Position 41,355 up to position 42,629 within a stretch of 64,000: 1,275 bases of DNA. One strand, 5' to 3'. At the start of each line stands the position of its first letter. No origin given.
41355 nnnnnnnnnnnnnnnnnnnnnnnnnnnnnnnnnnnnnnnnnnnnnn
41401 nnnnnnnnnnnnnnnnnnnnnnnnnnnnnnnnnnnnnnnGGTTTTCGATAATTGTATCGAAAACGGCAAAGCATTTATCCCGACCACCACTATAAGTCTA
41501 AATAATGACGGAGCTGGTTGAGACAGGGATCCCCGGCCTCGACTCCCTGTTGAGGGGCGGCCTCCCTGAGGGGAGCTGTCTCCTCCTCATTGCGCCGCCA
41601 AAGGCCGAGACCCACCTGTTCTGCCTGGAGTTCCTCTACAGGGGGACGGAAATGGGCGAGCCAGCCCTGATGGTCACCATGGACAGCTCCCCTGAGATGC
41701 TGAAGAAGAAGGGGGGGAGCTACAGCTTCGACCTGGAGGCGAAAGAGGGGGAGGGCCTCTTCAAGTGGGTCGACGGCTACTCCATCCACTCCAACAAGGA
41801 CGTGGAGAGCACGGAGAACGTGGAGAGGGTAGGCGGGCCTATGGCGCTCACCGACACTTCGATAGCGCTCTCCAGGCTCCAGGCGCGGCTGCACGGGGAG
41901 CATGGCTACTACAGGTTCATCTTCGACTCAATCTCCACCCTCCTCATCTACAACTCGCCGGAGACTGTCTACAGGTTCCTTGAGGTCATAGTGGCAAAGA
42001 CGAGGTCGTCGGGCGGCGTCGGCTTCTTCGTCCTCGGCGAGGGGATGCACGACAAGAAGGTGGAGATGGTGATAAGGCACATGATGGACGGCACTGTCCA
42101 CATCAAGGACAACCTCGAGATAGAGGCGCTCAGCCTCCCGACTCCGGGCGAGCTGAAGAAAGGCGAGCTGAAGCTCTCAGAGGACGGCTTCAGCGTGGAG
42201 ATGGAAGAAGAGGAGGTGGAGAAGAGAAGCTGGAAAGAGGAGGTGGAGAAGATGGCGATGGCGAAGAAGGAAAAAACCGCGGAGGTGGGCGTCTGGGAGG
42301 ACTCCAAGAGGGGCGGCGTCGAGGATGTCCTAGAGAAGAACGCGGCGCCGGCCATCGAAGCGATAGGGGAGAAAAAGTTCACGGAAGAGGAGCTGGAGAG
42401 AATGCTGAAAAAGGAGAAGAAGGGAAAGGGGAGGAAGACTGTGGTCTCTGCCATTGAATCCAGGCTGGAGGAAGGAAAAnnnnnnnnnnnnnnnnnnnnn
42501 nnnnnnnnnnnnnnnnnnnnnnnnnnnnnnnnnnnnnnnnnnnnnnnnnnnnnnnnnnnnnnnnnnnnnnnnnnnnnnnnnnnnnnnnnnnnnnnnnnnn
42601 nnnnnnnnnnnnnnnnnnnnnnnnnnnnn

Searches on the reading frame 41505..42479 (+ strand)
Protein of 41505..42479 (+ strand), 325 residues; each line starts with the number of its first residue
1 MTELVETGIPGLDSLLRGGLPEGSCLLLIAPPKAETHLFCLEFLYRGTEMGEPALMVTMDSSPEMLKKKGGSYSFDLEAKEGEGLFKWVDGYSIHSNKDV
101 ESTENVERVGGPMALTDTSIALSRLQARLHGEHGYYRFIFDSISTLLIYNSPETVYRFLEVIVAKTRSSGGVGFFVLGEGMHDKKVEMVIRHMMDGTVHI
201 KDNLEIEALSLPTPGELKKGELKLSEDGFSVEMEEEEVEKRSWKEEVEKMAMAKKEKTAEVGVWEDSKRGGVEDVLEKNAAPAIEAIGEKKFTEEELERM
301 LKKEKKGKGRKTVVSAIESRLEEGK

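Call 3: search_protein_families(library=pfam, proteins=[window:41505-42479:+], max_evalue=0.01)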
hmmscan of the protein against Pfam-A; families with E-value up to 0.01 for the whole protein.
window:41505-42479:+ (325 aa): 4 families
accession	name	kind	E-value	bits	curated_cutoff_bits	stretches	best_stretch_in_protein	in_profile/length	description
PF06745.19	ATPase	-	1.3e-20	74.2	26.6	1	5-204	1-191/231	KaiC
PF24336.1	DUF7504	-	6.7e-15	56.4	27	1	23-199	1-178/179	Family of unknown function (DUF7504)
PF23365.1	DUF7090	-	4.1e-08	33.6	27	1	20-206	14-188/192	Family of unknown function (DUF7090)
PF05625.17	PAXNEB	-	0.00012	21.8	28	0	4-31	18-45/366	PAXNEB protein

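Call 11: list_cluster_members(proteins=[P0001, window:41505-42479:+])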
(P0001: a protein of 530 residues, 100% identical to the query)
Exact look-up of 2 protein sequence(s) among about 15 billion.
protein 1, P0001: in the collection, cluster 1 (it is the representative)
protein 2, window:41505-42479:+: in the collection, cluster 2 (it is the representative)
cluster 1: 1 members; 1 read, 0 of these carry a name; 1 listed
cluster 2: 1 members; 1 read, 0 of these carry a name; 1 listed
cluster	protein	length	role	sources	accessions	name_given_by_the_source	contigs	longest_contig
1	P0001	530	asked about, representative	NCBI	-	-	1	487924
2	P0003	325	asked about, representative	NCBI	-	-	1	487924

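Call 30: search_protein_families(library=ncbifam, proteins=[window:41505-42479:+], max_evalue=0.01)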
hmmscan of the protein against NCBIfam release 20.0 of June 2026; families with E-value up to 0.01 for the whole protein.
window:41505-42479:+ (325 aa): 6 families
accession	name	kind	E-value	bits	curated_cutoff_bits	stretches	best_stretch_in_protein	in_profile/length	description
TIGR03877.1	thermo_KaiC_1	hypoth_equivalog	8.9e-17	61.4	307.25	1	4-154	3-146/238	KaiC domain-containing protein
TIGR03881.1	KaiC_arch_4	hypoth_equivalog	1.8e-12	47.4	247.8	1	5-148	3-136/231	KaiC domain-containing protein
NF006799.0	PRK09302.1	equivalog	9.9e-12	44.2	408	1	5-87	13-96/515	circadian clock protein KaiC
TIGR03880.1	KaiC_arch_3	hypoth_equivalog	4.2e-09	36.3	249.45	1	8-81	1-74/224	KaiC domain-containing protein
TIGR02655.1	circ_KaiC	equivalog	4.5e-07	28.9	546.25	1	5-84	3-83/484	circadian clock protein KaiC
NF004723.0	PRK06067.1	subfamily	0.0084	15.6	194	0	2-201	13-195/243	flagellar accessory protein FlaH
